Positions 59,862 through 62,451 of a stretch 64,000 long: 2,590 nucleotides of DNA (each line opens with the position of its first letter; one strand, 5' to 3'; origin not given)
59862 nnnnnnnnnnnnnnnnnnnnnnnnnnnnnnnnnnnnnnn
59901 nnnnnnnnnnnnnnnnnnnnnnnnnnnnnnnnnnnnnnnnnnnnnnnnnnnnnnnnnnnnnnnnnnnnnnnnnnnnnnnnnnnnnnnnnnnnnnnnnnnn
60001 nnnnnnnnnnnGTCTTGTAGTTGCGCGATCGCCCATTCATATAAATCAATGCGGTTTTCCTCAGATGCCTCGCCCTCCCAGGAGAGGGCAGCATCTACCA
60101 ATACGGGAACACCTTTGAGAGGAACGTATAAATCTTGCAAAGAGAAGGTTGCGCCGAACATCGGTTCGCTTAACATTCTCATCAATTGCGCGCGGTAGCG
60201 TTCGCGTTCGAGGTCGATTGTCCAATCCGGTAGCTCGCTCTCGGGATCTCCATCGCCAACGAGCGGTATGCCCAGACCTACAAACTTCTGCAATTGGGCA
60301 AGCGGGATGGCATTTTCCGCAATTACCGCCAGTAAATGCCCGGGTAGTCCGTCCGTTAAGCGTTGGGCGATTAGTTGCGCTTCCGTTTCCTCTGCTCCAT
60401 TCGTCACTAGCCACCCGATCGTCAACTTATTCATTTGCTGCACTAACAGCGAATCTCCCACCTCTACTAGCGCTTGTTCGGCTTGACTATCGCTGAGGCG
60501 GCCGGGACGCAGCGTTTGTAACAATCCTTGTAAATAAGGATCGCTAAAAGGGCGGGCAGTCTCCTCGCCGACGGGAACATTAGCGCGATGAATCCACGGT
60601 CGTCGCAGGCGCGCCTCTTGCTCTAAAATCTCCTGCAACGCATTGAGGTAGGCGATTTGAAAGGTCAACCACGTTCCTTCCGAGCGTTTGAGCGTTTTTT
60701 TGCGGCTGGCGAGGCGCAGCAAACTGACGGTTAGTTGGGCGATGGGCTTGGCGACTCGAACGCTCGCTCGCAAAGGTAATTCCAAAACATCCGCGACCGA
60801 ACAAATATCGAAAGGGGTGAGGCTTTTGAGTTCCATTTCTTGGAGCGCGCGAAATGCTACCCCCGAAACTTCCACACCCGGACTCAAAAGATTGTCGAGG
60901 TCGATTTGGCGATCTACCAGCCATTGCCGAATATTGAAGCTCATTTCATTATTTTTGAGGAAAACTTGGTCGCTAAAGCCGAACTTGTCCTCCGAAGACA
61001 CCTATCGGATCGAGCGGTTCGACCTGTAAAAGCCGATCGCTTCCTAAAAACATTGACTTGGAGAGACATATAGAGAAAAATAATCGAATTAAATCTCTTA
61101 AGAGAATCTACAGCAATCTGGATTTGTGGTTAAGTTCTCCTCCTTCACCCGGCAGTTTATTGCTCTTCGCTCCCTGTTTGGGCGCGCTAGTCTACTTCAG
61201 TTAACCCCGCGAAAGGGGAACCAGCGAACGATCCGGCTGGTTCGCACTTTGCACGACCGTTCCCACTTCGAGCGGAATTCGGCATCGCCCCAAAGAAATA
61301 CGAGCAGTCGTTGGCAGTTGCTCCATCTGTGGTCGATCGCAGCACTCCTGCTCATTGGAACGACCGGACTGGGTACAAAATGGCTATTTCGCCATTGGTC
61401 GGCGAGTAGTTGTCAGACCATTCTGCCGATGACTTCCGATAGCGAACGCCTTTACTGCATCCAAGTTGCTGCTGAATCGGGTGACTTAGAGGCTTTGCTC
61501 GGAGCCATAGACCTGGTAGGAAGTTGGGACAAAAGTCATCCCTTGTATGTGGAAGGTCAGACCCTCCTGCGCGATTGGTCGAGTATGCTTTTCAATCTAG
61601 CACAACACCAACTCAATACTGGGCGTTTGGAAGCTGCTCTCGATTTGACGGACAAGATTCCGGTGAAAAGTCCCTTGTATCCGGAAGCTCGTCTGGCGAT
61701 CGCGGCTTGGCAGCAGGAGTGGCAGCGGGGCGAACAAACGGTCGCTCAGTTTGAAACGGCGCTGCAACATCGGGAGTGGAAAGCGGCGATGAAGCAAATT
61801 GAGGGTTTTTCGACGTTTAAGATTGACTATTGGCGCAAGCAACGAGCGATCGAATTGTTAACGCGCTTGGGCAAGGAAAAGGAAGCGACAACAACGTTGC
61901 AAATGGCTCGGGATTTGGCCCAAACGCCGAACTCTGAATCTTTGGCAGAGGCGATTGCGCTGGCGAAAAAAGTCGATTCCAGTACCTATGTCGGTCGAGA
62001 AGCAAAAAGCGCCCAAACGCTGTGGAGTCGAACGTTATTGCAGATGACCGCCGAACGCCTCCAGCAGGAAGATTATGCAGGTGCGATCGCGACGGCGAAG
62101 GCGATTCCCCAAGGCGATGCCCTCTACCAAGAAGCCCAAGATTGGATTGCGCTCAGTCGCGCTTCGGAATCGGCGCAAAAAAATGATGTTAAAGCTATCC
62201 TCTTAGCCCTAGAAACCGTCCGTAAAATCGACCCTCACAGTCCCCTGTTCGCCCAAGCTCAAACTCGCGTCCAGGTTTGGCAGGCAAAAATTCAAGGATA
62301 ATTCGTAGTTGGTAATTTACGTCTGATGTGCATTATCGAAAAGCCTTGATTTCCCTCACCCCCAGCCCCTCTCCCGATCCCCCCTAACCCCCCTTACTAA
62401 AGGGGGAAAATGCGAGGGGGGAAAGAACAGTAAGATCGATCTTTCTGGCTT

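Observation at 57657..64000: NACHT-pentapeptide STAND NTPase with unknown N-terminal domain, next to a TPR-like membrane protein and a receiver/DUF3685 gene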

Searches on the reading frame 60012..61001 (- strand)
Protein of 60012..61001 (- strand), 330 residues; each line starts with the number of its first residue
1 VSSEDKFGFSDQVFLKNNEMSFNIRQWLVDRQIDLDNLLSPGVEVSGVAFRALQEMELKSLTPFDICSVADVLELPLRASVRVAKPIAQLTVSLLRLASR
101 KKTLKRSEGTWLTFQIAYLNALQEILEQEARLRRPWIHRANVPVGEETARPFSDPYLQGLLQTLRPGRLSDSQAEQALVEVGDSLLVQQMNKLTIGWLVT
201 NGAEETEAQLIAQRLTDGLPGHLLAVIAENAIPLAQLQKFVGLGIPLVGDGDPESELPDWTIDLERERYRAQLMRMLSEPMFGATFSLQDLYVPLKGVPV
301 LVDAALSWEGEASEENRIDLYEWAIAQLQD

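Call 32: search_protein_representatives(protein=window:60012-61001:-)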
Query: 330 residues. Proteins with E-value up to 0.001 (for the whole library): 44; up to 1e-10: 36; up to 1e-30: 28. The best 44 are listed.
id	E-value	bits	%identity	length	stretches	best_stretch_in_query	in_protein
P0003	1.5e-134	464.6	75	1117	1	20-329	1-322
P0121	1.2e-93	330.3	59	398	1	20-308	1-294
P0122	1.4e-93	330.1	57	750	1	20-330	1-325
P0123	2.8e-92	325.7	60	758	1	20-297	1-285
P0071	6.4e-92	324.6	59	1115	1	34-330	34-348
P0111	8.9e-92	324.1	57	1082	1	20-330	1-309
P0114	9.7e-89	314.1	60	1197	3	20-144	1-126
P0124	4.7e-82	292.2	63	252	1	20-248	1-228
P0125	2.8e-78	279.8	52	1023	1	20-329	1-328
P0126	2.5e-76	273.4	51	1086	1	20-330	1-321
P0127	3.6e-76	272.8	54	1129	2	20-245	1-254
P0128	6.2e-76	272.0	53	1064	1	20-298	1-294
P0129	7.1e-76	271.9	51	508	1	20-330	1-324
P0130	6.9e-72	258.7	49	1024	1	20-325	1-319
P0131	8.9e-67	242.0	44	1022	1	20-330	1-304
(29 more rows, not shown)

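Call 35: search_protein_families(library=pfam, alignment_id=A2, max_evalue=0.001)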
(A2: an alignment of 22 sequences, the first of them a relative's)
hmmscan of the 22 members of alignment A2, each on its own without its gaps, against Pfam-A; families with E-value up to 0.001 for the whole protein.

A. member 1, P0125 (1023 aa): 4 families
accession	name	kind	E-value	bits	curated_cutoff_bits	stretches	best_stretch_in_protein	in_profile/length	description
PF22735.1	NNH3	-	2e-54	185.2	27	1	37-287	1-213/213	NACHT N-terminal Helical domain 3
PF00805.28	Pentapeptide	-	8.7e-19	67.2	20.2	3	895-932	1-38/40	Pentapeptide repeats (8 copies)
PF13599.13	Pentapeptide_4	-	1.4e-06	28.7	38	1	901-959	2-60/78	Pentapeptide repeat region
PF05729.18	NACHT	-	1.4e-05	25.4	26.7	1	333-491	2-163/167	NACHT domain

B. families by the number of members that match (of 22 scanned): 15 families
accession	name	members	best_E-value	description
PF22735.1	NNH3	22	5e-66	NACHT N-terminal Helical domain 3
PF00805.28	Pentapeptide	19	1.9e-41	Pentapeptide repeats (8 copies)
PF13599.13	Pentapeptide_4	19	3.8e-14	Pentapeptide repeat region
PF05729.18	NACHT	17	3.1e-14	NACHT domain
PF13576.12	Pentapeptide_3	10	4.1e-10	Pentapeptide repeats (9 copies)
PF24883.2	NPHP3_N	4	5.4e-06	Nephrocystin 3, N-terminal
PF20703.3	nSTAND1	2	1.5e-06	Novel STAND NTPase 1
PF13401.12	AAA_22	2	0.00013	AAA domain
PF07719.23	TPR_2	1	3.2e-06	Tetratricopeptide repeat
PF13191.12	AAA_16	1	0.00011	AAA ATPase domain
PF00515.34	TPR_1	1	0.00014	Tetratricopeptide repeat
PF13371.12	TPR_9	1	0.00031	Tetratricopeptide repeat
PF20720.3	nSTAND3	1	0.00055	Novel STAND NTPase 3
PF17918.6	TetR_C_15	1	0.00064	Tetracyclin repressor-like, C-terminal domain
PF00004.35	AAA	1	0.00073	ATPase family associated with various cellular activities (AAA)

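Call 53: search_solved_structures(query=A3, max_evalue=1)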
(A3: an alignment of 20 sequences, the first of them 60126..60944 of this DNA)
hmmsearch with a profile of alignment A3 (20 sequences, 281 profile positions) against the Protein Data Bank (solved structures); distinct sequences matched with E-value up to 1: 2.
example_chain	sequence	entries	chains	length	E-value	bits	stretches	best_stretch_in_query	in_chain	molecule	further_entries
1nkw_O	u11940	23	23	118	0.49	12.9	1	73-111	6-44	50S ribosomal protein L20 | ribosomal protein L20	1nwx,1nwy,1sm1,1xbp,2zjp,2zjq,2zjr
4v49_BO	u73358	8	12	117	0.7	12.4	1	74-111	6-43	50S ribosomal protein L20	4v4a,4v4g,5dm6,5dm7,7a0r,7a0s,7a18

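Call 56: predict_structure(alignment_id=A3)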
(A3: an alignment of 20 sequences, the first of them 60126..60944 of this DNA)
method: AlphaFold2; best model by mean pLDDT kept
length: 273 residues; sequences in the alignment: 20
mean_pLDDT: 82.1   pTM: 0.83
mean pLDDT of the five models: 82.1, 80.0, 77.4, 74.7, 70.8
residues with pLDDT >= 90: 115; 70-90: 111; 50-70: 19; < 50: 28
segments of 3 or more residues with pLDDT < 50: 225-240, 263-273
pLDDT, mean of each block of 10 residues (from residue 1): 90 90 89 94 92 91 93 93 88 95 92 83 58 85 78 86 88 95 91 92 90 78 50 43 78 84 46 36
secondary structure, 60 per line:
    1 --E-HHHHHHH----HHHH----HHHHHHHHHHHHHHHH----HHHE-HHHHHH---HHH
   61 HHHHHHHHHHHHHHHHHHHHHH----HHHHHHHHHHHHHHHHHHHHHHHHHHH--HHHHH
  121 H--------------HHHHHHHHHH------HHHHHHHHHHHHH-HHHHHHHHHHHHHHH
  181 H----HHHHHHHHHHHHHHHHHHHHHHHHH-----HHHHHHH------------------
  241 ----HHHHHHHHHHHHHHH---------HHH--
elements in order: H5-11 H16-19 H24-39 H49-54 H58-82 H87-113 H116-121 H136-145 H152-164 H166-181 H186-210 H216-222 H245-259

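Call 81: search_dna_similar(query=window:60012-60944:-, collection=phages, mode=protein, max_rows=5, max_evalue=0.001)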
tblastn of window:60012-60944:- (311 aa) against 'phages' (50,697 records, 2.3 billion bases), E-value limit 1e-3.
No match.

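Call 95: fold_search(model_id=the predicted structure, library=pdb)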
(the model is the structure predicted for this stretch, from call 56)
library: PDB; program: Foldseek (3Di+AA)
matches with E <= 10: 160; with E <= 0.001: 0
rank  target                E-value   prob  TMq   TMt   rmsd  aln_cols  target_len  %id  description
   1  3kra_C                3.8e-01  0.13  0.18  0.18  16.7       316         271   11  Mint heterotetrameric geranyl pyrophosphate synthase in complex with magnesium (released 2010-02-23)
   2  2e9f_A                7.0e-01  0.06  0.12  0.09  23.7       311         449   15  Crystal Structure of T.th.HB8 Argininosuccinate lyase complexed with L-Arginine (released 2007-07-31)
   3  3oab_C                1.1e+00  0.08  0.19  0.21  15.1       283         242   12  Mint deletion mutant of heterotetrameric geranyl pyrophosphate synthase in complex with ligands (released 2010-11-03)
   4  9esd_B                1.1e+00  0.06  0.15  0.13  21.8       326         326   12  Holo TDO with a bound inhibitor (released 2025-03-05)
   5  7p7k_L                1.2e+00  0.08  0.18  0.11  18.6       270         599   13  Complex I from E. coli, DDM/LMNG-purified, with DQ, Resting state (released 2022-09-21)
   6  9unw_F                1.4e+00  0.11  0.21  0.23  16.7       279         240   12  mouse PDCD5-TRiC complex (released 2026-03-25)
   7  9prr_E                1.6e+00  0.04  0.14  0.14  20.1       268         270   11  X-ray crystal structure of Streptomyces cacaoi PolF in complex with iron and L-isoleucine (released 2025-10-15)
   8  6l7o_F                1.8e+00  0.08  0.20  0.12  19.7       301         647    8  cryo-EM structure of cyanobacteria Fd-NDH-1L complex (released 2020-02-19)
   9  1i0a_C                1.9e+00  0.04  0.14  0.10  25.8       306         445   13  CRYSTAL STRUCTURE OF WILD TYPE TURKEY DELTA 1 CRYSTALLIN (EYE LENS PROTEIN) (released 2001-04-21)
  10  9kvy_B                2.0e+00  0.08  0.18  0.17  20.1       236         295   13  Cryo-EM structure of SLC30A10, determined in asymmetric conformations-one subunit in an inward-facing Mn2+-bound and t (released 2025-10-15)
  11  4wyv_C                2.0e+00  0.06  0.16  0.19  17.1       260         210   11  Crystal Structure of Human Translin in Open Conformation (released 2014-11-26)
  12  7z84_L                2.1e+00  0.07  0.17  0.10  18.7       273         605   12  Complex I from E. coli, DDM/LMNG-purified, under Turnover at pH 8, Open-ready state (released 2022-09-21)
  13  3aq0_G                2.3e+00  0.09  0.19  0.18  17.1       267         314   12  Ligand-bound form of Arabidopsis medium/long-chain length prenyl pyrophosphate synthase (surface polar residue mutant) (released 2011-01-19)
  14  9esd_C                2.5e+00  0.03  0.16  0.14  21.1       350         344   11  Holo TDO with a bound inhibitor (released 2025-03-05)
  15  5lm2_A                2.5e+00  0.02  0.12  0.11  37.8       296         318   14  Crystal Structure of HD-PTP phosphatase (released 2016-11-30)
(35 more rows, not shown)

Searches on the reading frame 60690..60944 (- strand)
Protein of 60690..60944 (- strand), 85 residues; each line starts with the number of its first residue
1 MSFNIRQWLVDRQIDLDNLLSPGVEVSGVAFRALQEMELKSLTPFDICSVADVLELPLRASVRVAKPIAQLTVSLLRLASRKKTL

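Call 76: search_solved_structures(query=A6, max_evalue=10, show_alignments=2)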
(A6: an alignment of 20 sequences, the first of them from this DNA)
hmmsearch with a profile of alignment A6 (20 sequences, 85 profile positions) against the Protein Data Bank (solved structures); distinct sequences matched with E-value up to 10: 0.

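Call 77: search_protein_families(library=pfam, alignment_id=A6, max_evalue=10)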
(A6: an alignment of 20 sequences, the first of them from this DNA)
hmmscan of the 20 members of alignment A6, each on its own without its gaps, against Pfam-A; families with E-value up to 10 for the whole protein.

A. member 1, seq(85 aa): 1 family
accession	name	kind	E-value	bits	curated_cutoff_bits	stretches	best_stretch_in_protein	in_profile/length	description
PF22735.1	NNH3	-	8.4e-07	29.6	27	1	37-82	1-45/213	NACHT N-terminal Helical domain 3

B. families by the number of members that match (of 20 scanned): 2 families
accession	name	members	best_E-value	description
PF22735.1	NNH3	20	7.5e-09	NACHT N-terminal Helical domain 3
PF10522.14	RII_binding_1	1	0.15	RII binding domain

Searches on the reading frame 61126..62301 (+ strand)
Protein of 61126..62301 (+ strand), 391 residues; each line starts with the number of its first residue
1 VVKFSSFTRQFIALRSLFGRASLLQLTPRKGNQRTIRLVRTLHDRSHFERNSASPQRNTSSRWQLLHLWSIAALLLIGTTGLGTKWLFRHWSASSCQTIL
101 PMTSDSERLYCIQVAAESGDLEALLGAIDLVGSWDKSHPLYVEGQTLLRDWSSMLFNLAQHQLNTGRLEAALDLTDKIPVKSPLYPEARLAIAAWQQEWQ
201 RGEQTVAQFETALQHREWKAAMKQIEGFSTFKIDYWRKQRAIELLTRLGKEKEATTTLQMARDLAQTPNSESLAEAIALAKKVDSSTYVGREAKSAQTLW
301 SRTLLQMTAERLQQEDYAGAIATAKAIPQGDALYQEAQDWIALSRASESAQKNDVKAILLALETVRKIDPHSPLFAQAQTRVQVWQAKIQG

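Call 3: search_protein_families(library=pfam, proteins=[window:61126-62301:+], max_evalue=0.01)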
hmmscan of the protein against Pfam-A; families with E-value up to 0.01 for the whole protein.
window:61126-62301:+ (391 aa): 1 family
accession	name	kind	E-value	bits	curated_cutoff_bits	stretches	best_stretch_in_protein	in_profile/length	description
PF25058.1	ARM_TT21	-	1.6e-05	25.3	27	0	249-381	21-133/155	Tetratricopeptide repeat protein 21 ARM repeat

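Call 10: search_protein_families(library=padloc, proteins=[window:61126-62301:+], max_evalue=0.01)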
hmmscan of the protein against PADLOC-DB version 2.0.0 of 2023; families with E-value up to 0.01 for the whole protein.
window:61126-62301:+ (391 aa): 0 families

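Call 11: search_protein_families(library=ncbifam, proteins=[window:61126-62301:+], max_evalue=0.01)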
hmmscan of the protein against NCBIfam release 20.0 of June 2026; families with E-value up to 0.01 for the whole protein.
window:61126-62301:+ (391 aa): 0 families

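Call 55: search_solved_structures(query=A5, max_evalue=1)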
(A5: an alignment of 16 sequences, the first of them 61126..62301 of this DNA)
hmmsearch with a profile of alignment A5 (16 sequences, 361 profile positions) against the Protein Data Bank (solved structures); distinct sequences matched with E-value up to 1: 15.
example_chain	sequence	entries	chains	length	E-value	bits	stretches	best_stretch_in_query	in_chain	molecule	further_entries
5cwk_A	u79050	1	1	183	0.0018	20.5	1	222-254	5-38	Designed helical repeat protein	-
8bda_E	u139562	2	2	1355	0.017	17.3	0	133-165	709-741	Intraflagellar transport protein 139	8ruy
7mwr_A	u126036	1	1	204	0.035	16.2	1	222-255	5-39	LHD101A54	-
5obx_A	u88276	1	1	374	0.078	15.1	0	216-250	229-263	Chaperone protein DnaK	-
5obw_A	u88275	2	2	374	0.18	13.9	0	218-250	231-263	Chaperone protein DnaK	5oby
5obu_A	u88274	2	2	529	0.36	12.9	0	218-250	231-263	Chaperone protein DnaK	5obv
6hiv_BW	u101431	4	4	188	0.44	12.6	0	285-319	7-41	mL89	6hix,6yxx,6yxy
7aoi_BW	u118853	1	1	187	0.46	12.5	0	285-319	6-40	mL89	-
6tbz_A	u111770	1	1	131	0.49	12.5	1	203-232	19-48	Mothers against decapentaplegic homolog 5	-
3kmp_A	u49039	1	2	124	0.51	12.4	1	203-232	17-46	SMAD1-MH1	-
6fzs_A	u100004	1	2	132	0.64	12.1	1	203-232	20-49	Mothers against decapentaplegic homolog 5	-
6tce_A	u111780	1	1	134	0.69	12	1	203-232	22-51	Mothers against decapentaplegic homolog 5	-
5x6g_A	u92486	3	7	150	0.8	11.8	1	203-232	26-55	Mothers against decapentaplegic homolog 5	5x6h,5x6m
9fqr_Fp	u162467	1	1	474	0.88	11.6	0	261-313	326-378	Tetratricopeptide repeat protein 29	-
8hmc_C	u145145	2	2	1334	0.88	11.6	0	132-163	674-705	Tetratricopeptide repeat protein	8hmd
